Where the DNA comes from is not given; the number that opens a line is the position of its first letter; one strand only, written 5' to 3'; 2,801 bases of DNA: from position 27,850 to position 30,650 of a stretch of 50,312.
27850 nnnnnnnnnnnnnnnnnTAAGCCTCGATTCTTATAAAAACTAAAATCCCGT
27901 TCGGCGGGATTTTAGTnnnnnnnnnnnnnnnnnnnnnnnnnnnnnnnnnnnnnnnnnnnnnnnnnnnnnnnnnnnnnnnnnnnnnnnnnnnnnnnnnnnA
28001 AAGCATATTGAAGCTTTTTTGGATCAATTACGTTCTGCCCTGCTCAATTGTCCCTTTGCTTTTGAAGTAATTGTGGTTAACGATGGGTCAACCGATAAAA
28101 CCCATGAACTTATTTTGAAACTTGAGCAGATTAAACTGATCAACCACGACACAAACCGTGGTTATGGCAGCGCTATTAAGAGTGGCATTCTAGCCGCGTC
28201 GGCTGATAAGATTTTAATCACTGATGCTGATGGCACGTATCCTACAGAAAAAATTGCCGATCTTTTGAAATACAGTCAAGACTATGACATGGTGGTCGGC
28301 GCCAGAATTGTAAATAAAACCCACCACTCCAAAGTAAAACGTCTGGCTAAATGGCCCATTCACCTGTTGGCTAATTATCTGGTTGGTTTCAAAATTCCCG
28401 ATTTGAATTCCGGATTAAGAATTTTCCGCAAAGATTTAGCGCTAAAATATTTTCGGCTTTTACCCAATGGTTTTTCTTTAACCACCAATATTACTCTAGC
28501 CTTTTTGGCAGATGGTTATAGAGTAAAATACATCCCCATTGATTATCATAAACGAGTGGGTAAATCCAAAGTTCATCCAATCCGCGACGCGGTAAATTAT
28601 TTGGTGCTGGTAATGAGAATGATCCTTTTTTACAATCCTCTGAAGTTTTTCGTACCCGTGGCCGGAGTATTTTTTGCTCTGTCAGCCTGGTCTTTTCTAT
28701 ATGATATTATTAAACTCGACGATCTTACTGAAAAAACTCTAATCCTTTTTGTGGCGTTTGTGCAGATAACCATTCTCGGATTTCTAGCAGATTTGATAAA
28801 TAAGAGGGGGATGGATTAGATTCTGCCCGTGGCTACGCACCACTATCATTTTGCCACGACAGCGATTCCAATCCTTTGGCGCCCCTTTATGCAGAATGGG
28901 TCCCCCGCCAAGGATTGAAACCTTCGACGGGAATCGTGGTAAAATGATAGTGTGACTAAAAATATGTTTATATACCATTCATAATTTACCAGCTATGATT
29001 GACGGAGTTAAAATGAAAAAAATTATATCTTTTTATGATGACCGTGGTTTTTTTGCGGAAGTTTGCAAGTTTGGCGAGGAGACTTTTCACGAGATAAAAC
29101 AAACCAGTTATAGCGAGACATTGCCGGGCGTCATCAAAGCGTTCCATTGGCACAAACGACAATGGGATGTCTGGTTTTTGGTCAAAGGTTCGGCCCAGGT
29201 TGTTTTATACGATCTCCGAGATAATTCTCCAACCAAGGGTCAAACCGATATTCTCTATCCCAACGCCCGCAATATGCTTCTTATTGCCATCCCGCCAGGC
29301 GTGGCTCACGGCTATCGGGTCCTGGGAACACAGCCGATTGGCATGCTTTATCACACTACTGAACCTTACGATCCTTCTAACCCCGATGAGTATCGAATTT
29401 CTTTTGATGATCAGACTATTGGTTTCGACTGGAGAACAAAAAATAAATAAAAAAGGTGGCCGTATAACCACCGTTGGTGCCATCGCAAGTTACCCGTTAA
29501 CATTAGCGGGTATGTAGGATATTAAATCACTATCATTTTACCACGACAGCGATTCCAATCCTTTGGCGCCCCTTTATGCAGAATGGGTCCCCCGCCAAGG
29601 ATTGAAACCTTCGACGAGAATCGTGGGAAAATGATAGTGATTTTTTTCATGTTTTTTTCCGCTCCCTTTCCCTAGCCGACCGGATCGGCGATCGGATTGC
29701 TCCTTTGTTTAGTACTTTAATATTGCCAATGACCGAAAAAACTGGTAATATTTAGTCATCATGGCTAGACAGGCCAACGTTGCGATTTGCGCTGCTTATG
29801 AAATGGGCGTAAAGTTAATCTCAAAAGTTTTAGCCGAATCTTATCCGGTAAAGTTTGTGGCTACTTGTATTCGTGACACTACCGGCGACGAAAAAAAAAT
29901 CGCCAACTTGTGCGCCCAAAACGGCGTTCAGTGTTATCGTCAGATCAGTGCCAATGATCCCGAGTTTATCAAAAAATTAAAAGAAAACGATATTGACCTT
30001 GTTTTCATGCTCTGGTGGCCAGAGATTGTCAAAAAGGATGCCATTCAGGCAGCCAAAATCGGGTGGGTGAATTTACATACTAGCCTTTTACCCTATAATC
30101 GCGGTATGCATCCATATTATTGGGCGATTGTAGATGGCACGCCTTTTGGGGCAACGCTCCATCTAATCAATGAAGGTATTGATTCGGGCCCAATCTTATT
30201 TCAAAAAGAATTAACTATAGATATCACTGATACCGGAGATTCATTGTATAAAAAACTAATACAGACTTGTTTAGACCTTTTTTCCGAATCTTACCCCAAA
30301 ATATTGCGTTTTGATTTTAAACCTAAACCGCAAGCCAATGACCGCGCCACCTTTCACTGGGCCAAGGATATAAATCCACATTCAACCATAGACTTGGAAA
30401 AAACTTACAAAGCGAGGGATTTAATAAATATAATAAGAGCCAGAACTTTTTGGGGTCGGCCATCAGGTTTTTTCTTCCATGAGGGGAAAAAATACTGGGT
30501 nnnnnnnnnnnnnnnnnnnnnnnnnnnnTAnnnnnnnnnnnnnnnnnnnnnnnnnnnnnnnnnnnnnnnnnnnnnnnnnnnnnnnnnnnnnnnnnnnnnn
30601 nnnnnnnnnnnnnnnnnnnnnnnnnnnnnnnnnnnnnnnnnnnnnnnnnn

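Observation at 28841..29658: Two 112-nt element copies bracket the rmlC-like gene: one carries a promoter-like motif, the other has terminator geometry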

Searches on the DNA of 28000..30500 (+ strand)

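Call 5: search_rna_families(source=window, start=28000, end=30500, threshold=evalue, max_evalue=1, show_alignments=3)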
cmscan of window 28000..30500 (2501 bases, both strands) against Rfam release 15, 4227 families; matches with E-value up to 1: 0.
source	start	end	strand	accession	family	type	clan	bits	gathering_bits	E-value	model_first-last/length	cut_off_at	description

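Call 79: search_dna_similar(query=window:28841-28952:+, collection=phages, mode=distant, max_evalue=0.01, max_rows=5)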
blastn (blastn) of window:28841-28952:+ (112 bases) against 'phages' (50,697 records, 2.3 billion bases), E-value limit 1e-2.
No match.

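Call 80: search_dna_similar(query=window:28841-28952:+, collection=plasmids, mode=distant, max_evalue=0.01, max_rows=5)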
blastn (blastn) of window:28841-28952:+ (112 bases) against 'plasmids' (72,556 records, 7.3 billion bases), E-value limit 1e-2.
No match.
